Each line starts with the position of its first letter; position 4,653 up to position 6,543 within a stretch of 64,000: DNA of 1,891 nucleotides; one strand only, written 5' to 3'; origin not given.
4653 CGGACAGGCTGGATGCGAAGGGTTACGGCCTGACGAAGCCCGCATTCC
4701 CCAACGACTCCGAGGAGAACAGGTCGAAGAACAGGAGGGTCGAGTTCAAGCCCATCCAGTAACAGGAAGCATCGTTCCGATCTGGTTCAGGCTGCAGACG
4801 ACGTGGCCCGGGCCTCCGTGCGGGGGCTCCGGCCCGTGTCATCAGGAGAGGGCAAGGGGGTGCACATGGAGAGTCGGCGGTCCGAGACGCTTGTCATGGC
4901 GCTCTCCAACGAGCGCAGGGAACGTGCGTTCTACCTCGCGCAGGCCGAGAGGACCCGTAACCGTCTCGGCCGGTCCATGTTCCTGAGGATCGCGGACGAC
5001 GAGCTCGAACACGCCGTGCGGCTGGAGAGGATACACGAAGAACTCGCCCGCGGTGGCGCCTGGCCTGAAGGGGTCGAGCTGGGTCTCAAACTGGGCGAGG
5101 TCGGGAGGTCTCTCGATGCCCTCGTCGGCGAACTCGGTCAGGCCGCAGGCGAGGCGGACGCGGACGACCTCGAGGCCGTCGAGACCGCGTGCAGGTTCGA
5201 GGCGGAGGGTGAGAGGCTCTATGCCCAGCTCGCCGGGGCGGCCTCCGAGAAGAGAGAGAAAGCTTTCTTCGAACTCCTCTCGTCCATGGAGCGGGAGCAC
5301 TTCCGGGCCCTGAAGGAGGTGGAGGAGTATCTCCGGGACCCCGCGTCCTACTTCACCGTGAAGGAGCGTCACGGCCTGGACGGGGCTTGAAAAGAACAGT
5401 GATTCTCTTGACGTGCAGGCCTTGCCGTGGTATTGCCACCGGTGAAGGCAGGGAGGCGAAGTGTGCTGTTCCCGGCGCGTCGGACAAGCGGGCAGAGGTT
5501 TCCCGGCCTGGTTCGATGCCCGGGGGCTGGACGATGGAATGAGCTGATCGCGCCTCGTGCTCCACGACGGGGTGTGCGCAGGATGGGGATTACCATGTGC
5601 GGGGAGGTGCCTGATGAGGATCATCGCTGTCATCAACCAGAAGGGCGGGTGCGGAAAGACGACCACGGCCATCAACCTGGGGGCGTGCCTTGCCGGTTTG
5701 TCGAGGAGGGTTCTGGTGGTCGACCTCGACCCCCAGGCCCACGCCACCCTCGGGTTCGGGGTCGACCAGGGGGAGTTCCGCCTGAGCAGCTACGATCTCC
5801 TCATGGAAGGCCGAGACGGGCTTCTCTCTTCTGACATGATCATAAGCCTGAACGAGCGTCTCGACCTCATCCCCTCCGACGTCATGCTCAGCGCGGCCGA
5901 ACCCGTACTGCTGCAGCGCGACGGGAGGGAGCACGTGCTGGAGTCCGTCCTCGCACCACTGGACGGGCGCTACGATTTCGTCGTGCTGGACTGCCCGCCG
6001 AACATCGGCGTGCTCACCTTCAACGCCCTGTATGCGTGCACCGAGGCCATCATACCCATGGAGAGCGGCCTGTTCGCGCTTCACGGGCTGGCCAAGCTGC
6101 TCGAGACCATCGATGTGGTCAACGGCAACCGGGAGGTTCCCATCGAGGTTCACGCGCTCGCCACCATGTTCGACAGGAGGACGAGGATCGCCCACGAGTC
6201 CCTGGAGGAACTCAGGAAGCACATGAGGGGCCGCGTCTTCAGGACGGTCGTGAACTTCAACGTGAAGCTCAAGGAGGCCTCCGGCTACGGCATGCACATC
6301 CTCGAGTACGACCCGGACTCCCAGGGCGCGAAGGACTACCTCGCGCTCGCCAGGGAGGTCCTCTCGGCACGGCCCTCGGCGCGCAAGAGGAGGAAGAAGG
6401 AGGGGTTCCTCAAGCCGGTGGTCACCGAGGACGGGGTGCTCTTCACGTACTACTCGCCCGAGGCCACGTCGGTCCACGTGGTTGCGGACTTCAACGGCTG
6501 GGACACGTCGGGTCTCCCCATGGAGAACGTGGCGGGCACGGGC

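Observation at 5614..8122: Three-gene coupled operon: ParA-type ATPase fused to a CBM48 glycogen-binding domain, a Walker-A-less ParA paralogue and an unknown 196-aa protein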

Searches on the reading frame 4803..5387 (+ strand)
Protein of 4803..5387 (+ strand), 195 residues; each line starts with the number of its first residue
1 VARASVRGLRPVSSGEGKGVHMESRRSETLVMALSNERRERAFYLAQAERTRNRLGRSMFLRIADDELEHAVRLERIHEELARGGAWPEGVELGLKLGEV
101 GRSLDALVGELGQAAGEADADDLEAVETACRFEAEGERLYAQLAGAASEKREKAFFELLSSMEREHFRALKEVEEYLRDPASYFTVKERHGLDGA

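Call 57: search_protein_families(library=pfam, proteins=[window:4803-5387:+], max_evalue=0.00001)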
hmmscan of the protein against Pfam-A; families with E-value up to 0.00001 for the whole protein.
window:4803-5387:+ (195 aa): 1 family
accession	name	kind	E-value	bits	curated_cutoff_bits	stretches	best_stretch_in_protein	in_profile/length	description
PF02915.23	Rubrerythrin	-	3.6e-12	47.3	22.8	1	28-82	1-57/137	Rubrerythrin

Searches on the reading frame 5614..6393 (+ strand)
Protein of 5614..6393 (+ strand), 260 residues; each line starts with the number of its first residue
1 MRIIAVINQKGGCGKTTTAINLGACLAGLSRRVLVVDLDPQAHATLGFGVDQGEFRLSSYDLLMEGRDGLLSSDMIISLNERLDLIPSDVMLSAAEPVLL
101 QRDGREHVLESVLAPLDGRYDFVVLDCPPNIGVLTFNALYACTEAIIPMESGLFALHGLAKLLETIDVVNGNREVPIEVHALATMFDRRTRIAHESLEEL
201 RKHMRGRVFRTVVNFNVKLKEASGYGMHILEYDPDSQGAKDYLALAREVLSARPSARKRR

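Call 66: search_solved_structures(query=window:5614-6393:+, max_evalue=1e-20, show_alignments=2)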
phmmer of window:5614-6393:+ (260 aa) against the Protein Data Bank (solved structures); distinct sequences matched with E-value up to 1e-20: 7.
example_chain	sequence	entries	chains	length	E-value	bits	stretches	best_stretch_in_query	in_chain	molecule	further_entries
8ray_B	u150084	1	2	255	6.1e-56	192.9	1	2-250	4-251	ParA family protein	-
1wcv_1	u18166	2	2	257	7.8e-42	146.7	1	2-252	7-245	SEGREGATION PROTEIN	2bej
4pfs_A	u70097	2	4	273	8.9e-42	146.5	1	2-258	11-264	Cobyrinic Acid a,c-diamide synthase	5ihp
5if9_A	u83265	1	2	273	9.2e-42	146.5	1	2-258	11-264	Cobyrinic Acid a,c-diamide synthase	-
2bek_A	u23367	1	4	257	1e-40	143.1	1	2-252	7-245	SEGREGATION PROTEIN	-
6iub_A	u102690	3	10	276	1.2e-35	126.5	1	2-251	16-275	SpoOJ regulator (Soj)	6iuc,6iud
8jmj_A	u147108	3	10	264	1.3e-34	123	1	2-251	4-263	SpoOJ regulator (Soj)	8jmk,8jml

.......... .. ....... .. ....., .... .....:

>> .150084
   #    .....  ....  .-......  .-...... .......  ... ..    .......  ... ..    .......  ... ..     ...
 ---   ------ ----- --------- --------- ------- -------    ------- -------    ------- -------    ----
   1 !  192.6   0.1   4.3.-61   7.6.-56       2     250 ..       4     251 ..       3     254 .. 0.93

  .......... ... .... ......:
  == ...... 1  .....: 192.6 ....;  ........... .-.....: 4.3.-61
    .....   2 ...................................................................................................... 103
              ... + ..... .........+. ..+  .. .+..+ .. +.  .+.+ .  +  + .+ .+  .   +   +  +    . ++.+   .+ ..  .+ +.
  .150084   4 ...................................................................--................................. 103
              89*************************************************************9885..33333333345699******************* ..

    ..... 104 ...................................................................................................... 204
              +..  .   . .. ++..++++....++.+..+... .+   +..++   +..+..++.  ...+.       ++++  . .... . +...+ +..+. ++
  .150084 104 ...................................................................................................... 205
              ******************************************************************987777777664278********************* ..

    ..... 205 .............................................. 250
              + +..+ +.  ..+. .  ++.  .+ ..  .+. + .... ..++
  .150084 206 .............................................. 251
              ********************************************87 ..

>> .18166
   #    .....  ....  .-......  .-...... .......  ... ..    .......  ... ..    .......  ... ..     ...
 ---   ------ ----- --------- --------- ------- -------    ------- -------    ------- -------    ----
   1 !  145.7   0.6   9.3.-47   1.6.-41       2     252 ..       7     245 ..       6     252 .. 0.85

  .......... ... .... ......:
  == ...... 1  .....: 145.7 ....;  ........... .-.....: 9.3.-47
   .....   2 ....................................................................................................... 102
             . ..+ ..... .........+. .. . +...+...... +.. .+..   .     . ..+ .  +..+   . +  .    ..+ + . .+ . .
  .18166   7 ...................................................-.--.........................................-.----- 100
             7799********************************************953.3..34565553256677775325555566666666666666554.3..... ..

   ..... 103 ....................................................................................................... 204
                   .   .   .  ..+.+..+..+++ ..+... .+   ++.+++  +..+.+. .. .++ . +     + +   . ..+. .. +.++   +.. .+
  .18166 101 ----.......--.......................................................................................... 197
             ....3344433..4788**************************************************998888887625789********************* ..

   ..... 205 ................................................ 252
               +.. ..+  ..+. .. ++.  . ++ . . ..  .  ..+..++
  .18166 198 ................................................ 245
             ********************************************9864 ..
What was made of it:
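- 5614..6378 (+): ATPase domain of gene 1 (aa 1-255). It has the deviant Walker A K10-GGCGK15-T16-T17 (nt 5641-5664), the D37/D39 motif and the Walker B D126. R189 and K218 sit at the positions of DNA-binding residues of Soj and ParA. Best solved relatives are M. xanthus ParA 8ray (6e-56), T. thermophilus Soj 1wcv/2bek and H. pylori Soj 6iub (call 66).
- Closest known: Chromosomal ParABS. Same: Gene 1's ATPase domain is a close homologue of Soj/ParA (8ray at 6e-56; call 66), with the deviant Walker A and basic residues at the DNA-binding positions.
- Gene 1 is closest to chromosomal Soj/ParA (call 66).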
